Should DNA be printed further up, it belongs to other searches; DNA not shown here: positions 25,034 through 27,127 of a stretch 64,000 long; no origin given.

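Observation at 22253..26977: Mvh-type hydrogenase (MvhA/G/D) paired with a GltD/HdrA-like flavoprotein instead of a heterodisulfide reductase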

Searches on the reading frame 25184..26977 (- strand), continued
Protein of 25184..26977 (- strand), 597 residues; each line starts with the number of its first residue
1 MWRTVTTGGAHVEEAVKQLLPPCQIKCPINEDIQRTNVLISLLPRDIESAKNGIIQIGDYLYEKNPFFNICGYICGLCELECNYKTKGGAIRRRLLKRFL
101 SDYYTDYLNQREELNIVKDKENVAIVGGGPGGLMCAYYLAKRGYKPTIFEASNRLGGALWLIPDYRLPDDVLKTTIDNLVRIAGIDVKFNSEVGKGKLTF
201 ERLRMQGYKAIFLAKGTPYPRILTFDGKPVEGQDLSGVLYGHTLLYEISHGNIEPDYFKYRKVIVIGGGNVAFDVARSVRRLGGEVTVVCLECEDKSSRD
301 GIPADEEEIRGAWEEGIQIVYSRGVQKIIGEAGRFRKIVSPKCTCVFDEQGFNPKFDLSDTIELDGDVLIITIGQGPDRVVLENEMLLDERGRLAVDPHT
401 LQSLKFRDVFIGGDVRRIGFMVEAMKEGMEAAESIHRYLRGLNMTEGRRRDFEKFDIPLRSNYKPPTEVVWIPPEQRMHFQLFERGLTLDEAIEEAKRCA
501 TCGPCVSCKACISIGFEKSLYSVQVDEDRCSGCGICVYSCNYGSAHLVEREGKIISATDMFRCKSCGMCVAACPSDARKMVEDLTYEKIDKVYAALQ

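Call 30: search_protein_families(library=pfam, proteins=[L010:8209-9849:+, L012:7319-9319:+, L037:7206-9179:+, L038:210-1370:+, L022:6260-7435:-, L039:2258-3472:-, L016:1-798:+, L046:1-837:+], max_evalue=0.00001)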
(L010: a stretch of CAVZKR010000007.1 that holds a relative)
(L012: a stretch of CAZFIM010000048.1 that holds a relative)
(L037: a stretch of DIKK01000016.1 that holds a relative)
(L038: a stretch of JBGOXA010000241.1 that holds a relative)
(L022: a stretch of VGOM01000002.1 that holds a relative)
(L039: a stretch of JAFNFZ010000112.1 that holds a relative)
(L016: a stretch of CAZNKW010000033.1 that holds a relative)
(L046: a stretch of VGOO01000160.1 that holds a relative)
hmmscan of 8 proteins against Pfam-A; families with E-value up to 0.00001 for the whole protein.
L010:8209-9849:+ (547 aa): 5 families
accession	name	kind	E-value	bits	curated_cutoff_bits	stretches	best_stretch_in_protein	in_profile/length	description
PF02754.22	CCG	-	1.7e-33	115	20.6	2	433-520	1-84/85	Cysteine-rich domain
PF13187.11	Fer4_9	-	3.5e-09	37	27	1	164-241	2-48/52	4Fe-4S dicluster domain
PF13237.11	Fer4_10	-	8.4e-08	32.5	25.5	1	159-241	4-53/53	4Fe-4S dicluster domain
PF13183.11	Fer4_8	-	9.2e-07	29.8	27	1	162-243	3-67/68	4Fe-4S dicluster domain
PF12838.12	Fer4_7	-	1.3e-06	29.2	27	0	228-242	36-50/52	4Fe-4S dicluster domain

L012:7319-9319:+ (667 aa): 8 families
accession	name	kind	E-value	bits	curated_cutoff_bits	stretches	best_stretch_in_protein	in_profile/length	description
PF02754.22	CCG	-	1.6e-33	115.1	20.6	2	551-637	1-84/85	Cysteine-rich domain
PF13187.11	Fer4_9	-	7.8e-10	39.1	27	1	279-359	2-48/52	4Fe-4S dicluster domain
PF13183.11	Fer4_8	-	1.7e-08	35.3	27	1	277-361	3-67/68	4Fe-4S dicluster domain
PF12797.12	Fer4_2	-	5.1e-08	32.8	24.5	0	270-291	1-22/22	4Fe-4S binding domain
PF13237.11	Fer4_10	-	7.4e-08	32.7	25.5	1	274-359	4-53/53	4Fe-4S dicluster domain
PF12838.12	Fer4_7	-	9.9e-08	32.8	27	0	344-360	34-50/52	4Fe-4S dicluster domain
PF00037.32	Fer4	-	5.2e-07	29.7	21.1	0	274-290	3-19/24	4Fe-4S binding domain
PF14697.11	Fer4_21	-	9.6e-06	26.1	35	0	339-360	33-53/59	4Fe-4S dicluster domain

L037:7206-9179:+ (658 aa): 2 families
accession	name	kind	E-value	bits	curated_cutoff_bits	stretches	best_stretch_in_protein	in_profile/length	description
PF02754.22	CCG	-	4.3e-36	123.3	20.6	2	546-632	2-84/85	Cysteine-rich domain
PF13187.11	Fer4_9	-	3.6e-08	33.8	27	1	276-353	2-48/52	4Fe-4S dicluster domain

L038:210-1370:+ (387 aa): 6 families
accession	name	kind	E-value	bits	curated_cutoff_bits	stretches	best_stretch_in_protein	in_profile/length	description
PF02754.22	CCG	-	1.2e-36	125.1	20.6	2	274-361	1-84/85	Cysteine-rich domain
PF13183.11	Fer4_8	-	9.1e-10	39.4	27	1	27-86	2-68/68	4Fe-4S dicluster domain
PF13187.11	Fer4_9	-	8.7e-08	32.5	27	1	29-85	1-50/52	4Fe-4S dicluster domain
PF13534.11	Fer4_17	-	7e-07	30.1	22.2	1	29-86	1-60/61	4Fe-4S dicluster domain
PF13237.11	Fer4_10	-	5.5e-06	26.7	25.5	1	28-83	7-53/53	4Fe-4S dicluster domain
PF12838.12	Fer4_7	-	6.5e-06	27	27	1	29-86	1-52/52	4Fe-4S dicluster domain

L022:6260-7435:- (392 aa): 6 families
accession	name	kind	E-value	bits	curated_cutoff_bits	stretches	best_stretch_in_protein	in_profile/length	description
PF02754.22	CCG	-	2.9e-34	117.4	20.6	2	279-366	1-84/85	Cysteine-rich domain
PF13183.11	Fer4_8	-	1.3e-09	38.9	27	1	32-91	2-68/68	4Fe-4S dicluster domain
PF13187.11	Fer4_9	-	1.3e-08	35.2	27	1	34-90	1-50/52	4Fe-4S dicluster domain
PF13237.11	Fer4_10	-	7.6e-07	29.4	25.5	1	32-88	6-53/53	4Fe-4S dicluster domain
PF12838.12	Fer4_7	-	8.7e-07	29.8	27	1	34-91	1-52/52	4Fe-4S dicluster domain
PF13534.11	Fer4_17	-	6.3e-06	27.1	22.2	1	34-91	1-60/61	4Fe-4S dicluster domain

L039:2258-3472:- (405 aa): 5 families
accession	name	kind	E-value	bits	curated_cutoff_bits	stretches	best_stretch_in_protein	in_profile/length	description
PF02754.22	CCG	-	3.3e-36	123.7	20.6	2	292-379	1-84/85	Cysteine-rich domain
PF13183.11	Fer4_8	-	1.2e-09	38.9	27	1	45-104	2-68/68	4Fe-4S dicluster domain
PF13187.11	Fer4_9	-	5.1e-08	33.3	27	1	47-103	1-50/52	4Fe-4S dicluster domain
PF12838.12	Fer4_7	-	2.5e-06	28.3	27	1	47-104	1-52/52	4Fe-4S dicluster domain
PF13534.11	Fer4_17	-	5.2e-06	27.3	22.2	1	47-104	1-60/61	4Fe-4S dicluster domain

L016:1-798:+ (266 aa): 1 family
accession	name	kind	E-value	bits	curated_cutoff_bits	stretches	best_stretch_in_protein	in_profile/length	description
PF02754.22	CCG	-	5.6e-39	132.6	20.6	2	153-240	1-84/85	Cysteine-rich domain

L046:1-837:+ (279 aa): 1 family
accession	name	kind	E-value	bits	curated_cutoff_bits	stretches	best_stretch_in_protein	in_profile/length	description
PF02754.22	CCG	-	5.9e-34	116.5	20.6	2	165-252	1-84/85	Cysteine-rich domain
